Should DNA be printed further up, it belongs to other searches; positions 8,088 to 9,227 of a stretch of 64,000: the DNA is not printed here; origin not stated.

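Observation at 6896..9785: Repeat-flanked 2.9-kb islet: EamA transporter + ClpP-fold (S49/SDH-like) peptidase + small membrane protein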

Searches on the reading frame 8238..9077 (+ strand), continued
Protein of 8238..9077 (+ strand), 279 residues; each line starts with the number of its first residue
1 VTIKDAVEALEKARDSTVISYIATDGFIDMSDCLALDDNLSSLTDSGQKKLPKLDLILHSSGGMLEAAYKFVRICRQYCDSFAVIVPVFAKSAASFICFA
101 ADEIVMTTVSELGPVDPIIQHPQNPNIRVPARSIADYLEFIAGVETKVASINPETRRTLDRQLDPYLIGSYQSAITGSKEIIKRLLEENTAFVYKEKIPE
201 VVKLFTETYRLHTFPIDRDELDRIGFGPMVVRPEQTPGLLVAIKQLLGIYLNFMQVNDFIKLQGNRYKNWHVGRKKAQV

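Call 93: search_protein_families(library=padloc, proteins=[L086:7876-8949:+, L087:2147-5080:+, L087:6903-8681:+, L088:8101-8868:+, L092:12347-13153:+, L094:457-3123:+, L094:3825-4838:+, L094:7005-8663:+, L127:2342-4300:+, L085:1057-3222:-], max_evalue=0.00001)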
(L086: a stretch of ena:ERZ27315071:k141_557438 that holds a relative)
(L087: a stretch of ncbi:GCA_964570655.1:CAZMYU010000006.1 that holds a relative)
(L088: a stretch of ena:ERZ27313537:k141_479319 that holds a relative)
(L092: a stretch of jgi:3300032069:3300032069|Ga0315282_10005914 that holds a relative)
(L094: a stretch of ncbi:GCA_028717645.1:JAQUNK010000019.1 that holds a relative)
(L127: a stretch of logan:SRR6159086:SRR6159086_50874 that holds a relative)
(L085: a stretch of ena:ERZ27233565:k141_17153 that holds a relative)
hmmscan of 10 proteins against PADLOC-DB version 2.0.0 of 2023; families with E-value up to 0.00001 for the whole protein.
L086:7876-8949:+ (357 aa): 3 families
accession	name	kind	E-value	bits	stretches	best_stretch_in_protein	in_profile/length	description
PDLC03877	NsnA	-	3.5e-27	93.7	1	1-237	51-268/385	-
PDLC03418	REase_II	-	1.3e-25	88.4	1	20-356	37-372/372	Type II restriction enzyme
PDLC04027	PD-T4-2_A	-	8.3e-12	42.8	1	12-216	49-277/363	-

L087:2147-5080:+ (977 aa): 45 families (the best 25 are shown)
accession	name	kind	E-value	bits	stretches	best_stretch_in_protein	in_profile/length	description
PDLC02619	DrmD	-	2e-184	613.2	1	26-690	23-656/872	DrmD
PDLC02500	BrxHI|BrxHII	-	7.6e-69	231.2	3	505-669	511-672/933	BrxHI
PDLC02621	DrmD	-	2.2e-57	193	2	261-934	332-1002/1040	DrmD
PDLC02623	DrmD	-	3.9e-54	181.8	2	513-615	567-671/1040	DrmD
PDLC02620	DrmD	-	4.9e-47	158.5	2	27-489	92-524/1060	DrmD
PDLC00659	HmaA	-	3e-46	155.8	2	279-663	324-706/1176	SNF2 helicase / DEAD-box helicase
PDLC02843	DpdE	-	4.3e-41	138.8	2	28-208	151-308/1091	DpdE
PDLC02840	DpdE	-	1.4e-39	134.2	2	23-213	148-318/1091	DpdE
PDLC02504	BrxHI|BrxHII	-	2.2e-37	126.5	2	522-646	535-658/971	BrxHII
PDLC02572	DrmA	-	5.4e-36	121.9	2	279-584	350-639/1043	DrmA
PDLC00633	ZorD1|ZorD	-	6.3e-35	118.5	2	35-349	443-741/908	"SWI2/SNF2 helicase, Mrr-like nuclease"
PDLC02193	PLD_Helicase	-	1.1e-33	114.4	2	510-608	738-838/905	-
PDLC02846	DpdE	-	1.2e-30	104.2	2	21-201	149-326/1034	DpdE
PDLC02632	DrmD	-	1.3e-30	104.5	2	292-576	366-633/662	DrmD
PDLC02844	DpdE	-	2.4e-29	99.9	2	23-243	142-350/1074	DpdE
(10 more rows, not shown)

L087:6903-8681:+ (592 aa): 14 families
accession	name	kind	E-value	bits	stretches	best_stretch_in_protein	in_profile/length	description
PDLC04134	mad2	-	1e-15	55.6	1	186-533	200-489/492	mads_2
PDLC03218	MTase_II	-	1.2e-15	55.1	1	351-483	371-487/532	Type II methyltransferase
PDLC03034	MTase_I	-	1.2e-13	48.3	1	370-501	488-605/672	Type I methyltransferase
PDLC03311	MTase_II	-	1.4e-13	48.4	1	332-469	80-213/464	Type II methyltransferase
PDLC03021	MTase_I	-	7.1e-13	46.2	1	255-452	162-364/491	Type I methyltransferase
PDLC03318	MTase_II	-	6.6e-12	42.6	1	397-502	554-647/723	Type II methyltransferase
PDLC03285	MTase_II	-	1.7e-10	38.5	1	252-454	10-207/413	Type II methyltransferase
PDLC03025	MTase_I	-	1.9e-10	38.1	1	248-457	152-363/569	Type I methyltransferase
PDLC03018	MTase_I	-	1.3e-09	35.1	0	240-298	291-347/749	Type I methyltransferase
PDLC03030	MTase_I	-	2.5e-09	34.2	0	249-298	322-370/670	Type I methyltransferase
PDLC03267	MTase_II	-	2e-07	28.3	1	258-452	15-205/539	Type II methyltransferase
PDLC03331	MTase_II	-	3e-07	27.5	1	239-444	13-205/541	Type II methyltransferase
PDLC03317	MTase_II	-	1.5e-06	24.8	0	247-294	288-343/831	Type II methyltransferase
PDLC03357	MTase_II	-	2.8e-06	24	0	374-451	242-319/620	Type II methyltransferase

L088:8101-8868:+ (255 aa): 1 family
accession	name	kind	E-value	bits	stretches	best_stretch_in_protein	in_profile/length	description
PDLC03513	REase_II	-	2.6e-34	117.4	1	3-253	7-248/426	Type II restriction enzyme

L092:12347-13153:+ (268 aa): 0 families

L094:457-3123:+ (888 aa): 72 families (the best 25 are shown)
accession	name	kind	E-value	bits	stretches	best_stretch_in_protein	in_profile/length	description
PDLC03604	REase_MTase_IIG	-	5.5e-117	390.1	1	3-700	4-741/1011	Type IIG restriction enzyme-methyltransferase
PDLC03609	REase_MTase_IIG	-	6.9e-52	174.4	2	378-714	434-784/1066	Type IIG restriction enzyme-methyltransferase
PDLC03348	MTase_II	-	2.9e-49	166.3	1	342-884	214-709/727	Type II methyltransferase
PDLC03335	MTase_II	-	2.1e-36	123.7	1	288-714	24-406/607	Type II methyltransferase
PDLC03629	REase_MTase_IIG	-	7.9e-34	114.7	1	311-611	342-690/1182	Type IIG restriction enzyme-methyltransferase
PDLC02521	PglX|PglXI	-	2.1e-33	113.4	2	502-719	481-707/1174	PglX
PDLC03612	REase_MTase_IIG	-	5.6e-33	112.2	2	484-695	784-1005/1247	Type IIG restriction enzyme-methyltransferase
PDLC02643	DrmMI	-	7.1e-33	111.6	3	476-616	841-987/1347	DrmMI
PDLC03600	REase_MTase_IIG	-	2.2e-30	103.4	2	503-692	497-695/1205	Type IIG restriction enzyme-methyltransferase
PDLC02529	PglX|PglXI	-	3.8e-29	99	1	344-587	195-446/1189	PglX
PDLC02525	PglX|PglXI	-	1.6e-27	94.4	2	376-453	280-356/607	PglX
PDLC03596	REase_MTase_IIG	-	8.4e-27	91.6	1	487-696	695-909/1148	Type IIG restriction enzyme-methyltransferase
PDLC03601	REase_MTase_IIG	-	1.9e-26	90.2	2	497-611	668-782/1110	Type IIG restriction enzyme-methyltransferase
PDLC02524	PglX|PglXI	-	2.6e-26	90.3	2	363-446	108-190/722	PglX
PDLC03021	MTase_I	-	5.2e-26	89.5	2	272-449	104-252/491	Type I methyltransferase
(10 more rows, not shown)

L094:3825-4838:+ (337 aa): 0 families

L094:7005-8663:+ (552 aa): 0 families

L127:2342-4300:+ (652 aa): 58 families (the best 25 are shown)
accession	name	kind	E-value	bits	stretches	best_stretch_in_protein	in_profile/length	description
PDLC03034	MTase_I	-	1.4e-184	613.2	1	19-651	10-669/672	Type I methyltransferase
PDLC03318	MTase_II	-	2.2e-81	272.2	1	146-620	142-672/723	Type II methyltransferase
PDLC03021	MTase_I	-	1.5e-49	167.2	2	279-429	114-264/491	Type I methyltransferase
PDLC03030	MTase_I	-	1.1e-47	160.9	1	66-581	47-583/670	Type I methyltransferase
PDLC03218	MTase_II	-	3.4e-47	159.3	2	464-609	367-511/532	Type II methyltransferase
PDLC03018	MTase_I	-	6.6e-45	151.7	2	66-377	18-357/749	Type I methyltransferase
PDLC04134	mad2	-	2.5e-43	146.6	1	71-643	6-488/492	mads_2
PDLC03026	MTase_I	-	5.2e-35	119.5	2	224-411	30-226/487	Type I methyltransferase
PDLC03025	MTase_I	-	9.5e-29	98.5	2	307-429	141-259/569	Type I methyltransferase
PDLC03317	MTase_II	-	2.9e-25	86.7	2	468-609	424-561/831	Type II methyltransferase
PDLC03624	REase_MTase_IIG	-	3.8e-23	79.3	1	310-584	402-652/1271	Type IIG restriction enzyme-methyltransferase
PDLC03031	MTase_I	-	7.4e-23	78.7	2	284-373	136-231/834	Type I methyltransferase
PDLC03357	MTase_II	-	1.1e-20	71.6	2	469-585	222-340/620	Type II methyltransferase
PDLC03036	MTase_I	-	1.1e-19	68.4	2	323-429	211-314/635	Type I methyltransferase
PDLC03022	MTase_I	-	2.9e-19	66.9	1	447-581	277-408/857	Type I methyltransferase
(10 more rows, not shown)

L085:1057-3222:- (721 aa): 47 families (the best 25 are shown)
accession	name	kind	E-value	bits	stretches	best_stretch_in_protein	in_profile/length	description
PDLC03633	MTase_III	-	2.6e-113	377.8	3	40-252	21-234/616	Type III methyltransferase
PDLC03354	MTase_II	-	5.3e-55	185.1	2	39-257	25-217/425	Type II methyltransferase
PDLC03300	MTase_II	-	1.7e-45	153.4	2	117-248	28-164/302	Type II methyltransferase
PDLC03339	MTase_II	-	1.1e-43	147.6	1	120-402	23-272/399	Type II methyltransferase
PDLC03636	MTase_III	-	3.9e-43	146.1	2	169-296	96-217/575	Type III methyltransferase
PDLC03638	MTase_III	-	2.6e-36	123.3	1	155-393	419-669/816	Type III methyltransferase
PDLC03644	MTase_III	-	7.9e-36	121.9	2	89-253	37-193/542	Type III methyltransferase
PDLC03635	MTase_III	-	1.8e-35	120.8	2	86-258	214-361/708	Type III methyltransferase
PDLC03371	MTase_II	-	4.2e-33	113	1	120-405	30-256/260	Type II methyltransferase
PDLC03299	MTase_II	-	1.1e-30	105.1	2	322-402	179-258/296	Type II methyltransferase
PDLC03634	MTase_III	-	1.7e-28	97.9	2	82-316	93-304/621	Type III methyltransferase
PDLC03641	MTase_III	-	7.9e-23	78.9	2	90-253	104-268/657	Type III methyltransferase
PDLC03632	MTase_III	-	1.7e-22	77.3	2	85-248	157-319/983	Type III methyltransferase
PDLC03265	MTase_II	-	5e-20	70.2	1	322-401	253-328/333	Type II methyltransferase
PDLC03216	MTase_II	-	7.3e-19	66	1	336-407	190-261/364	Type II methyltransferase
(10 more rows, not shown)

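Call 105: search_protein_families(library=pfam, proteins=[L013:6915-7499:+, L014:6914-7540:+, L019:2995-3366:+, L012:7076-8284:+, L017:7038-7667:+, L013:5791-6915:+, L095:154-1209:+, L096:4968-5963:+], max_evalue=0.01)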
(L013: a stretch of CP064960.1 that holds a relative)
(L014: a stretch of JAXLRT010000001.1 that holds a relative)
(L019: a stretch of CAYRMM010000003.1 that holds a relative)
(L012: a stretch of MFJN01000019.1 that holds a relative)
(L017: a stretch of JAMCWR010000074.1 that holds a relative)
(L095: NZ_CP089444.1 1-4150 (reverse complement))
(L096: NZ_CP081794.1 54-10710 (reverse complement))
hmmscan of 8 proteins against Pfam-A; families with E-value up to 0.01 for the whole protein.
L013:6915-7499:+ (194 aa): 1 family
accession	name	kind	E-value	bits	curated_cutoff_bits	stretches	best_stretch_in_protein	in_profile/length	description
PF01936.24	NYN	-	2.5e-22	80.4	24.2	1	13-175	1-143/145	NYN domain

L014:6914-7540:+ (208 aa): 0 families

L019:2995-3366:+ (123 aa): 4 families
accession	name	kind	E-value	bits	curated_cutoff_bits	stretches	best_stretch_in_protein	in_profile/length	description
PF08937.16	ThsB_TIR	-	1.9e-08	35.1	21.2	1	8-96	1-96/100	Thoeris protein ThsB, TIR-like domain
PF13676.11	TIR_2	-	1.2e-05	26.3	28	1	45-91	37-87/122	TIR domain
PF12694.12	cpYpsA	-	0.00087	19.5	26.2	1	39-103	44-106/145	Circularly permutated YpsA SLOG family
PF05014.21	Nuc_deoxyrib_tr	-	0.0074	16.9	28.8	1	50-101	54-101/117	Nucleoside 2-deoxyribosyltransferase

L012:7076-8284:+ (402 aa): 1 family
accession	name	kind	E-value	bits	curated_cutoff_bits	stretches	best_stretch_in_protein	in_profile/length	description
PF14082.12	SduA_C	-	4.7e-29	102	27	1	214-393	2-159/159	Shedu protein SduA, C-terminal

L017:7038-7667:+ (209 aa): 0 families

L013:5791-6915:+ (374 aa): 3 families
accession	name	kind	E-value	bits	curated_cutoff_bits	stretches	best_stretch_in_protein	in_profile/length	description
PF01972.22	SDH_protease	-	1.2e-07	31.5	31.3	1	131-200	92-161/286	ClpP-like SDH-type serine proteinase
PF25145.1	NfeD1b_N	-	0.00016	21.8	40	1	126-200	27-101/189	NfeD1b, N-terminal domain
PF12728.13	HTH_17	-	0.00065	20.3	27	1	7-53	3-47/51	Helix-turn-helix domain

L095:154-1209:+ (351 aa): 4 families
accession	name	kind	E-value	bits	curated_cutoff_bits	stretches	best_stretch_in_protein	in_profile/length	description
PF01972.22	SDH_protease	-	9.6e-09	35.1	31.3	1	99-201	74-175/286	ClpP-like SDH-type serine proteinase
PF25145.1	NfeD1b_N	-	0.00049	20.2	40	1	89-180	2-94/189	NfeD1b, N-terminal domain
PF00574.28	CLP_protease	-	0.004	17.5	20.2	1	98-168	25-97/182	Clp protease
PF22096.1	TagH_C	-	0.0053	17.8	27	0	216-298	6-90/107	Teichoic acid transporter subunit TagH C-terminal domain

L096:4968-5963:+ (331 aa): 1 family
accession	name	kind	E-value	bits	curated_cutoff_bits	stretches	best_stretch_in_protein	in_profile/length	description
PF01972.22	SDH_protease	-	2.3e-14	53.6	31.3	1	53-124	91-162/286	ClpP-like SDH-type serine proteinase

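Call 106: get_annotated_region(hit=H17, flank=4000)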
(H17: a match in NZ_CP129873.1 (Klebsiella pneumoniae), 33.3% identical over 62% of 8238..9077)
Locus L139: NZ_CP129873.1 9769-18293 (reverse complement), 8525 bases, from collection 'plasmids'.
description: Klebsiella pneumoniae strain 2020S09-154 plasmid p2020S09-154-727k, complete sequence
organism: Klebsiella pneumoniae (NCBI taxid 573)
taxonomy: Bacteria; Pseudomonadota; Gammaproteobacteria; Enterobacterales; Enterobacteriaceae; Klebsiella; Klebsiella pneumoniae
host: -; source: Homo sapiens,whole organism; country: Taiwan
typing (MOB-suite, as given by PLSDB): non-mobilizable; mating-pair formation MPF_T
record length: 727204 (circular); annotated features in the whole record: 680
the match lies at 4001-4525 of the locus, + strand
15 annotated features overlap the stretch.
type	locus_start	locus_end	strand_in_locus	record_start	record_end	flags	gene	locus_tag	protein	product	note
CDS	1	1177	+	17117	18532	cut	-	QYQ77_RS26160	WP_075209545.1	DnaB-like helicase C-terminal domain-containing protein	GO:0006260 - DNA replication [Evidence IEA]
CDS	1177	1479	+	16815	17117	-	-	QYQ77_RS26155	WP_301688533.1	helix-turn-helix domain-containing protein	-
CDS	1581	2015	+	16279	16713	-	-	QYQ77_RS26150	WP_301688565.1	hypothetical protein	-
CDS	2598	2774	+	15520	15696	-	-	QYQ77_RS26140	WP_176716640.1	hypothetical protein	-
CDS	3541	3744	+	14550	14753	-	-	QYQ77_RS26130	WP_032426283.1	hypothetical protein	-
CDS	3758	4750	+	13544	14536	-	-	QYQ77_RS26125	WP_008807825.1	periplasmic serine protease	-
CDS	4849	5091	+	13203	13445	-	-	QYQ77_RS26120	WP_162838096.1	DNA polymerase III subunit theta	-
CDS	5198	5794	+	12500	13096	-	-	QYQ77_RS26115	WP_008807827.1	DUF1367 family protein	-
CDS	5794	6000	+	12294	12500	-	-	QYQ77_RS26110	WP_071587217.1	hypothetical protein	-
CDS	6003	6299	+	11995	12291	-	-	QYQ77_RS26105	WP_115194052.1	DUF1364 domain-containing protein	-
CDS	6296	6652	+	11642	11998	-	-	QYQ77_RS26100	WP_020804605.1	RusA family crossover junction endodeoxyribonuclease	-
CDS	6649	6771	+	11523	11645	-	-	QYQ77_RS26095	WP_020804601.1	hypothetical protein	-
CDS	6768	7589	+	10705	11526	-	-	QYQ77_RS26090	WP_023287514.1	antitermination protein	GO:0006355 - regulation of DNA-templated transcription [Evidence IEA]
CDS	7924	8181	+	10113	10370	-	-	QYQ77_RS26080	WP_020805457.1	hypothetical protein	-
CDS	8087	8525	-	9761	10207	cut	-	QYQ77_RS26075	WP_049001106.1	hypothetical protein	-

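Call 107: get_annotated_region(hit=H24, flank=4000)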
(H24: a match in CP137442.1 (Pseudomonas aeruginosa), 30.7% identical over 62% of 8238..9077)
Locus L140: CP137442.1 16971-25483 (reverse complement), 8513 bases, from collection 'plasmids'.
description: Pseudomonas aeruginosa strain 2021CK-01337 plasmid unnamed2, complete sequence
organism: Pseudomonas aeruginosa (NCBI taxid 287)
taxonomy: Bacteria; Pseudomonadota; Gammaproteobacteria; Pseudomonadales; Pseudomonadaceae; Pseudomonas; Pseudomonas aeruginosa
host: -; source: Homo sapiens,urine; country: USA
typing (MOB-suite, as given by PLSDB): non-mobilizable
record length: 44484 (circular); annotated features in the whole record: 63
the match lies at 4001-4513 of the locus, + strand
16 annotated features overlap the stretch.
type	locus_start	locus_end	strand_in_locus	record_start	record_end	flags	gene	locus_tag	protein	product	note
CDS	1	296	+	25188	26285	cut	-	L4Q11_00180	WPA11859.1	hypothetical protein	-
CDS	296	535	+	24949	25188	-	-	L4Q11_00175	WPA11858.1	hypothetical protein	-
CDS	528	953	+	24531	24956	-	-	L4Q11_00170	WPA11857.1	hypothetical protein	-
CDS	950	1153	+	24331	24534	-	-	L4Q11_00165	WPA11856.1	hypothetical protein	-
CDS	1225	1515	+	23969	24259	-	-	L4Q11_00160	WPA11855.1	hypothetical protein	-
CDS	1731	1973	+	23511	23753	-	-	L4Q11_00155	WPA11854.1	excisionase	-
CDS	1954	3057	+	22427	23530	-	-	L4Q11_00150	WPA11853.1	phage integrase Arm DNA-binding domain-containing protein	-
CDS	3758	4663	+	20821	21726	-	-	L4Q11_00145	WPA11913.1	ATP-dependent Clp protease proteolytic subunit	-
CDS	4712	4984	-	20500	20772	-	-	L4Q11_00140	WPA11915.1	hypothetical protein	-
CDS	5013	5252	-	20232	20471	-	-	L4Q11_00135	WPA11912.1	hypothetical protein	-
CDS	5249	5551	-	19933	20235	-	-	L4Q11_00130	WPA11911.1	hypothetical protein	-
CDS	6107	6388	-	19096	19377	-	-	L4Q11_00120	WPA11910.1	hypothetical protein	-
CDS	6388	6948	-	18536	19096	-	-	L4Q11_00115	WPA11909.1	hypothetical protein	-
CDS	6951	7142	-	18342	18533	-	-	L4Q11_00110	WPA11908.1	hypothetical protein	-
CDS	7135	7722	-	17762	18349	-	-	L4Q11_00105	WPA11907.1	hypothetical protein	-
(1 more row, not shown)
